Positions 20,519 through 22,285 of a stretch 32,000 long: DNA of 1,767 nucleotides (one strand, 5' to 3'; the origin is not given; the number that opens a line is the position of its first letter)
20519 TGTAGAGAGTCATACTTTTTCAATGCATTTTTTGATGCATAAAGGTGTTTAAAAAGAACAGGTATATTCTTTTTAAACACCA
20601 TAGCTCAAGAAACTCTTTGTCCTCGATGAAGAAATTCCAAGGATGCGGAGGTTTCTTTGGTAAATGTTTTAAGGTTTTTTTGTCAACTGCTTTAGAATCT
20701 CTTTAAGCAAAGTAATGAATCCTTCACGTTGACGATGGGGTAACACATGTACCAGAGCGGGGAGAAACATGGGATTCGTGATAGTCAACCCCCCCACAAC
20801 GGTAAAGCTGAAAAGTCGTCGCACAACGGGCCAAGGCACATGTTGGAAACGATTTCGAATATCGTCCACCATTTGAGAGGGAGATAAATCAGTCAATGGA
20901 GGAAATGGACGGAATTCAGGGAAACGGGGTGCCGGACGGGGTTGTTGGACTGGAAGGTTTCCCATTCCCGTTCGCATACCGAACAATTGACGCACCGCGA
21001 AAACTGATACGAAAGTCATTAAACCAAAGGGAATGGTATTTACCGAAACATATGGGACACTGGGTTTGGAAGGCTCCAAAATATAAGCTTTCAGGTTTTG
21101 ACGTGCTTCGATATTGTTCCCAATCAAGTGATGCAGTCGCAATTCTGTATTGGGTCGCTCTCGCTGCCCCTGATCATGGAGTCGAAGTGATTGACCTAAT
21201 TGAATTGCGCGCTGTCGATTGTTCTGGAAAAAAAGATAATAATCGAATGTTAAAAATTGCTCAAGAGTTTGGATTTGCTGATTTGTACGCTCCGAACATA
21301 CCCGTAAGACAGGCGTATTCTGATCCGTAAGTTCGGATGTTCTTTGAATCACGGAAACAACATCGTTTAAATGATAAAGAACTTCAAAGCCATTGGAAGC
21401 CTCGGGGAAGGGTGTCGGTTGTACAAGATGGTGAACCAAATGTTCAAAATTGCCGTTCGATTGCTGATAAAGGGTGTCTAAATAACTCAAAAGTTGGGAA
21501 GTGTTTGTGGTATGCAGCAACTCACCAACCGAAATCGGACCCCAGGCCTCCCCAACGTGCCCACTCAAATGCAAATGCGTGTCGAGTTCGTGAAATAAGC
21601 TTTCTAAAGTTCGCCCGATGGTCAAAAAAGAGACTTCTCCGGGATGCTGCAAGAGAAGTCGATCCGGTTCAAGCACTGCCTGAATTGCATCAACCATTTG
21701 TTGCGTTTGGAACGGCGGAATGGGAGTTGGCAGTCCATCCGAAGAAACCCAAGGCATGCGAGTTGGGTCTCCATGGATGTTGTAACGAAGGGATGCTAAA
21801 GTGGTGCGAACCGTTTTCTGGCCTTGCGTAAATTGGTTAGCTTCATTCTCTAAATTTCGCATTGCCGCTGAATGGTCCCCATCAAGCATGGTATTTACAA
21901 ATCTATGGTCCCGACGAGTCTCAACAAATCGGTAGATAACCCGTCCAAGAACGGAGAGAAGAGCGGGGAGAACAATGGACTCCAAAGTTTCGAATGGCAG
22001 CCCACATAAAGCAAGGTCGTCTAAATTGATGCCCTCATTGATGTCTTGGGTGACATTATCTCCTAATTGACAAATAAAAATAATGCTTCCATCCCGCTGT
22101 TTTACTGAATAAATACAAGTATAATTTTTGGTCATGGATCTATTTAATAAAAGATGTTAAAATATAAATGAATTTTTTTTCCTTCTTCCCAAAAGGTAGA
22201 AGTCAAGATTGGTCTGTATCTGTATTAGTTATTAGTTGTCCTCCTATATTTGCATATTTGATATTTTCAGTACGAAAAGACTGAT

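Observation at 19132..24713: A 5.5-kb accessory island sits between petG and psbZ in an otherwise compact, conserved plastid gene map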

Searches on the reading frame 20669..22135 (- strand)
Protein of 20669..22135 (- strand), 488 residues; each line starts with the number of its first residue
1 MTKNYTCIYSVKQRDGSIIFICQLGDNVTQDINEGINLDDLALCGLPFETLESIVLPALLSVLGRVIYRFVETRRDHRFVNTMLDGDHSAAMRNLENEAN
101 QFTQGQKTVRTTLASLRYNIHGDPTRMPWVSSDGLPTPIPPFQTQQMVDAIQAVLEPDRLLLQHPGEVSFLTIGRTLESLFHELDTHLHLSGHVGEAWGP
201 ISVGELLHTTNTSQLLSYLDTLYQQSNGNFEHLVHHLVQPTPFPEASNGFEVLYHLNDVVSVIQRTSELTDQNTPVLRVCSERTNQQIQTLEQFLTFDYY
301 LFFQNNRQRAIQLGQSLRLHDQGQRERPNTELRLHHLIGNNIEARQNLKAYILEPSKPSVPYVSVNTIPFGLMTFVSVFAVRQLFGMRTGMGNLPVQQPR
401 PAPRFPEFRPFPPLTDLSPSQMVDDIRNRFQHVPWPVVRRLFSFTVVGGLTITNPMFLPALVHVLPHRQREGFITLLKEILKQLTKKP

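Call 6: search_protein_families(library=pfam, proteins=[window:20669-22135:-], max_evalue=1)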
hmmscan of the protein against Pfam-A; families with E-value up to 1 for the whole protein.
window:20669-22135:- (488 aa): 1 family
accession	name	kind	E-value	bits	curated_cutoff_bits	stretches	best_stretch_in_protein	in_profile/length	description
PF07539.18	UTP20_N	-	0.14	10.9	27.6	0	207-289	371-440/615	U3 small nucleolar RNA-associated protein 20, N-terminal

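Call 7: search_protein_families(library=ncbifam, proteins=[window:20669-22135:-], max_evalue=1)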
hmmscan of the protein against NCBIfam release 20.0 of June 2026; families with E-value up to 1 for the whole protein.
window:20669-22135:- (488 aa): 1 family
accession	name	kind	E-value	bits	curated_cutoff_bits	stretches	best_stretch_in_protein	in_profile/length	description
NF004733.0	PRK06074.1-5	equivalog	0.15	11.7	225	1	201-279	26-103/203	NADH-quinone oxidoreductase subunit C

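Call 9: find_homologous_proteins(query=window:20669-22135:-, max_evalue=0.001)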
Query window:20669-22135:- (488 aa): 4 proteins with E <= 0.001 among 7393 candidates.
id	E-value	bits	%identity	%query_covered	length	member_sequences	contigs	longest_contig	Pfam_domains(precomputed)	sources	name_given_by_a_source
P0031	0.0e+0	1019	92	100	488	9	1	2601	-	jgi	jgi:hypothetical protein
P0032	2.4e-205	701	65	100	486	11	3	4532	-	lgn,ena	-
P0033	1.9e-190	652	62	100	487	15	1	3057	-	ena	-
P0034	1.5e-143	497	51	100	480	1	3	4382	-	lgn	-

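Call 10: find_encoding_contigs(protein=P0032, flank=10000, max_places=6)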
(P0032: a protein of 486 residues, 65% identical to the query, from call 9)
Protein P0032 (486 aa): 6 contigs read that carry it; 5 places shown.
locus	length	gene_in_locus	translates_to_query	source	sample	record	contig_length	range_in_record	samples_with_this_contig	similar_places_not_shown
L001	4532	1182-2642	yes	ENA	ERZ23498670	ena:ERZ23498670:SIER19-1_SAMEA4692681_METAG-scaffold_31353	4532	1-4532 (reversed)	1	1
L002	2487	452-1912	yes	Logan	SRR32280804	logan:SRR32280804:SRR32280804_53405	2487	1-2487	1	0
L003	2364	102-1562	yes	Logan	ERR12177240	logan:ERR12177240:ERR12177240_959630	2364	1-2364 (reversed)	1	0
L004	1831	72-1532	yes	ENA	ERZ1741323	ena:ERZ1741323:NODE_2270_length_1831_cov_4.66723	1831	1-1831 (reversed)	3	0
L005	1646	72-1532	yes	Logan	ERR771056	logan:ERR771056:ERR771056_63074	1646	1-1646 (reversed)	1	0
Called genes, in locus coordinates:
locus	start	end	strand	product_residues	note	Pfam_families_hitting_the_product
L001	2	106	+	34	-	?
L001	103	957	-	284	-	-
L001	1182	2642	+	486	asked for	-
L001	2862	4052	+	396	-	PF14528:LAGLIDADG_3 (faint)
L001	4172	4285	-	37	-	PF02529:PetG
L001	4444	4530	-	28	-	?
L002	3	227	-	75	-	?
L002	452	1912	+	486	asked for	-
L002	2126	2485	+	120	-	?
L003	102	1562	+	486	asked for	-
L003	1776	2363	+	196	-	?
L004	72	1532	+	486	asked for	-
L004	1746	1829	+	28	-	?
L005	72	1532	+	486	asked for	-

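Call 11: find_encoding_contigs(protein=P0034, flank=10000, max_places=6)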
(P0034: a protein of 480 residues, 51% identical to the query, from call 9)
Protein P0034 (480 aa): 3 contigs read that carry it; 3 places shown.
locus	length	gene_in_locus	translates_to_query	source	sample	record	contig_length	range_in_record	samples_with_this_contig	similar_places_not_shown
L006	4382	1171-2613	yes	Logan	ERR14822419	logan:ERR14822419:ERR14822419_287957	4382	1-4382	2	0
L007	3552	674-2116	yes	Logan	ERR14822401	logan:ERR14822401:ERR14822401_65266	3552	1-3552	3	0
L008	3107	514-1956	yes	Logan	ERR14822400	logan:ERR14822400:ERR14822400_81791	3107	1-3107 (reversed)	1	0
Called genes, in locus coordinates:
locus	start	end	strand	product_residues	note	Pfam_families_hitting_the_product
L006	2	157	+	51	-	?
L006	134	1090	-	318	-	-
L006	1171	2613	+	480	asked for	-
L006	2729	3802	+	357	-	PF14528:LAGLIDADG_3 (faint)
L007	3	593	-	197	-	?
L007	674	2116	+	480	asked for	-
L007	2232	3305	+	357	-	PF14528:LAGLIDADG_3 (faint)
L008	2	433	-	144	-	?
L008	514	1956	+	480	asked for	-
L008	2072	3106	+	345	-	?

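Call 37: predict_structure(alignment_id=A3)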
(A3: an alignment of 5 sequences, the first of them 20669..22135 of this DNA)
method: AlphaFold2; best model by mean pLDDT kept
length: 488 residues; sequences in the alignment: 5
mean_pLDDT: 38.4   pTM: 0.26
mean pLDDT of the five models: 38.4, 36.7, 35.9, 33.9, 33.7
residues with pLDDT >= 90: 0; 70-90: 8; 50-70: 88; < 50: 392
segments of 3 or more residues with pLDDT < 50: 1-126, 130-137, 153-207, 259-273, 290-297, 318-488
pLDDT, mean of each block of 10 residues (from residue 1): 27 28 28 25 27 31 29 29 32 36 31 26 46 46 51 46 41 46 41 31 47 66 63 64 64 54 33 48 58 48 56 49 38 27 29 23 25 32 28 25 26 30 40 34 25 32 36 45 37
secondary structure, 60 per line:
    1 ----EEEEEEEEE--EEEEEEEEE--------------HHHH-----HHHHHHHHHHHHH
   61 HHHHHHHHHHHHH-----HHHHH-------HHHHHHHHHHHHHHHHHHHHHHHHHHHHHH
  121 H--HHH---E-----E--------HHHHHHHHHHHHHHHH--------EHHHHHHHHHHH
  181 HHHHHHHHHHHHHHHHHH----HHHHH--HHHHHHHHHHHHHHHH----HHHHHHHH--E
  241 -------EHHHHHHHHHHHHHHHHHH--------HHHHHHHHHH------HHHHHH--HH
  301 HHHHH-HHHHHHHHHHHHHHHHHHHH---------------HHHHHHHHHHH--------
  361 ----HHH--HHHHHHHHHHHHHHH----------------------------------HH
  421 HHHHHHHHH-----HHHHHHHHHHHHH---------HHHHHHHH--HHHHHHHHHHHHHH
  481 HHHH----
elements in order: E5-13 E16-24 H39-42 H48-73 H79-83 H91-121 H145-160 H170-198 H203-207 H210-225 H230-237 H249-266 H275-284 H291-296 H299-305 H307-326 H342-352 H370-384 H419-429 H435-447 H457-464 H467-484

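Call 51: find_related_loci(query=A3, collection=viral_contigs, flank=5000)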
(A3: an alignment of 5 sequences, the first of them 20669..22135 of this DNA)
Query A3 (488 aa) in viral_contigs; peptide patterns used: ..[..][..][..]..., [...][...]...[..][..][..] (x = any residue, [..] = any of these).
107 stretches matched a pattern, but none encodes a relative of the query by tblastn (E <= 1e-3).
